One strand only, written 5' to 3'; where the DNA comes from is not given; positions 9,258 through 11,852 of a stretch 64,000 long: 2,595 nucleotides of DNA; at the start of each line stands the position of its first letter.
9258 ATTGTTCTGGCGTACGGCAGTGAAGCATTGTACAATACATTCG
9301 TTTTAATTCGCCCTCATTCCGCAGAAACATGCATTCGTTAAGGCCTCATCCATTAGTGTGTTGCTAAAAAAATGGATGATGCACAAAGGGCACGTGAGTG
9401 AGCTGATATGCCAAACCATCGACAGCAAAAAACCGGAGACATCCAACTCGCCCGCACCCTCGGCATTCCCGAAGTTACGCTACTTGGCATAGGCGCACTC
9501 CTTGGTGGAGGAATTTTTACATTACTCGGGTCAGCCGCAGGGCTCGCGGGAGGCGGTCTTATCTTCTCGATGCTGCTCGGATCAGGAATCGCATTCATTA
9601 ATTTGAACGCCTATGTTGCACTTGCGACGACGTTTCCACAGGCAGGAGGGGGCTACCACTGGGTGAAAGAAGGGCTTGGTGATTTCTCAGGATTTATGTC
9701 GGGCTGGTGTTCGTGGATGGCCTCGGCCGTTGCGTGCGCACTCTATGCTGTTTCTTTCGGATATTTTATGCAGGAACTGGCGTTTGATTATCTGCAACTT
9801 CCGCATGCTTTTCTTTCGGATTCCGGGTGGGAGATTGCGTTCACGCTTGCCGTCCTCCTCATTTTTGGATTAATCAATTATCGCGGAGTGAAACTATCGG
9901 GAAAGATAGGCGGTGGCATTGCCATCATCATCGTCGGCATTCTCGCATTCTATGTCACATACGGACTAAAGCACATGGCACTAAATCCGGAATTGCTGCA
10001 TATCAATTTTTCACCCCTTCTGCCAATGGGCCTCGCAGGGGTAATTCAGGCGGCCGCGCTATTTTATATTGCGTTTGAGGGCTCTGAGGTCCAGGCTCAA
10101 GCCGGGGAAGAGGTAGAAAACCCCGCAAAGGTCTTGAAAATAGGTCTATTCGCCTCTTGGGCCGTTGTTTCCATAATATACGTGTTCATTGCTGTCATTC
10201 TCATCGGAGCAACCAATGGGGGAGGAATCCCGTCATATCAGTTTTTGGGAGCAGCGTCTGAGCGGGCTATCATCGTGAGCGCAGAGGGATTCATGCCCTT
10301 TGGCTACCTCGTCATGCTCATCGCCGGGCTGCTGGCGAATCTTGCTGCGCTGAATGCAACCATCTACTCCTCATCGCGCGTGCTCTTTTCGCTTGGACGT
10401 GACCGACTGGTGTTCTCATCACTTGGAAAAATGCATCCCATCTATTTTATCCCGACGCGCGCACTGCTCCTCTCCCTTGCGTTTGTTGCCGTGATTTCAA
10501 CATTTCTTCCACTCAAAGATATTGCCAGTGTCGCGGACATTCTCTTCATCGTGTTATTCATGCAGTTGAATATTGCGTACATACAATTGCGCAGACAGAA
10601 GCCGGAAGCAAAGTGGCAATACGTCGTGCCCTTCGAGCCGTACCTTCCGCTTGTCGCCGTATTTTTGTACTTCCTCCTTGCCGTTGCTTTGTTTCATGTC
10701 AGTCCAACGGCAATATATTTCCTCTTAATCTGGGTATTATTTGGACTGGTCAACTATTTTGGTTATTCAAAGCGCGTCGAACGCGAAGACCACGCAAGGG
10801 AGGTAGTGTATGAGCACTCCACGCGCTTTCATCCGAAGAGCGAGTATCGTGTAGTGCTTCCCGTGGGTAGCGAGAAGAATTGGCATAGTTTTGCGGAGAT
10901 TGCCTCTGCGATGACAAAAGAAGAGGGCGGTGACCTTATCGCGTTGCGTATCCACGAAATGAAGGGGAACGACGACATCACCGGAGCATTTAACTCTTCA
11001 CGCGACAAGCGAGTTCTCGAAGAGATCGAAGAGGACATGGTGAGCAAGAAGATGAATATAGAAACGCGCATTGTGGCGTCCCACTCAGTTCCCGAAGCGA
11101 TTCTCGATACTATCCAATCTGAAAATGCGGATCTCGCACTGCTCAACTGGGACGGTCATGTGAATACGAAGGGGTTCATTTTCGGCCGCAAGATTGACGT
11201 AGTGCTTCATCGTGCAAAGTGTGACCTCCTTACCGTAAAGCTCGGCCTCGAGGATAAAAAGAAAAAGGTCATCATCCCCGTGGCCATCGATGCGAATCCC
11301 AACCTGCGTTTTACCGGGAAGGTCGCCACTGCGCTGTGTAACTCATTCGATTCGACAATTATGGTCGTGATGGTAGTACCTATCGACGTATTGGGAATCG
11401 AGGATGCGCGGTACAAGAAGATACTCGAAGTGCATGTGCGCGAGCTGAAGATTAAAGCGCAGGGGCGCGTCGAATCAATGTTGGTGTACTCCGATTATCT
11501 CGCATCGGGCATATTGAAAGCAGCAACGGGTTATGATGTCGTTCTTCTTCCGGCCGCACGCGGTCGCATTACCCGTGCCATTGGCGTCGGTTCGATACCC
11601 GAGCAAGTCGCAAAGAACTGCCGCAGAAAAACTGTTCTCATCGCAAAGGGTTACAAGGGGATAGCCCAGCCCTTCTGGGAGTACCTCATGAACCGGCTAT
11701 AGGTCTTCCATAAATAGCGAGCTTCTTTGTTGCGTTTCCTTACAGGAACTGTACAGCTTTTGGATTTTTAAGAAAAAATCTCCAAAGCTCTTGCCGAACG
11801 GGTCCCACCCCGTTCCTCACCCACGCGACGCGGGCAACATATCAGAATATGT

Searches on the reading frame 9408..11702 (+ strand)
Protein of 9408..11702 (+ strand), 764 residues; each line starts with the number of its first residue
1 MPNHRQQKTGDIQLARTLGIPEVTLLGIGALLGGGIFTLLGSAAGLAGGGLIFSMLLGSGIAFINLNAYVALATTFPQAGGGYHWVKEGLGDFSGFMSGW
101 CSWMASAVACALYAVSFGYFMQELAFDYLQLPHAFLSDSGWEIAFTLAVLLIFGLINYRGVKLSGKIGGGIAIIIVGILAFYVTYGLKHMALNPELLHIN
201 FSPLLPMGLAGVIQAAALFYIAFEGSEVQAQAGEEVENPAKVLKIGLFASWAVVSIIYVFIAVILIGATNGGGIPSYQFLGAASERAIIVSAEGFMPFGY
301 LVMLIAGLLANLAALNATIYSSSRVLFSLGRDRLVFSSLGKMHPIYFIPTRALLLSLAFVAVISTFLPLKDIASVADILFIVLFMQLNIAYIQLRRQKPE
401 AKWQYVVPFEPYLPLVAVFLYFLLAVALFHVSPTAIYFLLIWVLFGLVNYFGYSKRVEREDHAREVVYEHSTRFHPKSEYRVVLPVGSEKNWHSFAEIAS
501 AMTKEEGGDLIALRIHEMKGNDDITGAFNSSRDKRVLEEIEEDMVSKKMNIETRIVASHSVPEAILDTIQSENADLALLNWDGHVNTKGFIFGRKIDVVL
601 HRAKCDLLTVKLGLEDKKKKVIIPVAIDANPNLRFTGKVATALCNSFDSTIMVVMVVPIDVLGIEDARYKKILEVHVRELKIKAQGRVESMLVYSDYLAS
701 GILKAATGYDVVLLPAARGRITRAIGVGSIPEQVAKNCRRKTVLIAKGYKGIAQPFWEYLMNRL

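Call 37: search_protein_families(library=pfam, proteins=[window:9408-11702:+], max_evalue=0.00001)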
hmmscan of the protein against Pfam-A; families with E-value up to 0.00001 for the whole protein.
window:9408-11702:+ (764 aa): 3 families
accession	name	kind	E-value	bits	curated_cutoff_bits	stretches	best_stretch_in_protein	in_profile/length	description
PF13520.12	AA_permease_2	-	1.7e-31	110.1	27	1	19-445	2-427/427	Amino acid permease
PF00324.27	AA_permease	-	4e-29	102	24.6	1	23-448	2-455/470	Amino acid permease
PF00582.32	Usp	-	4e-13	50.6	24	1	481-611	4-141/141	Universal stress protein family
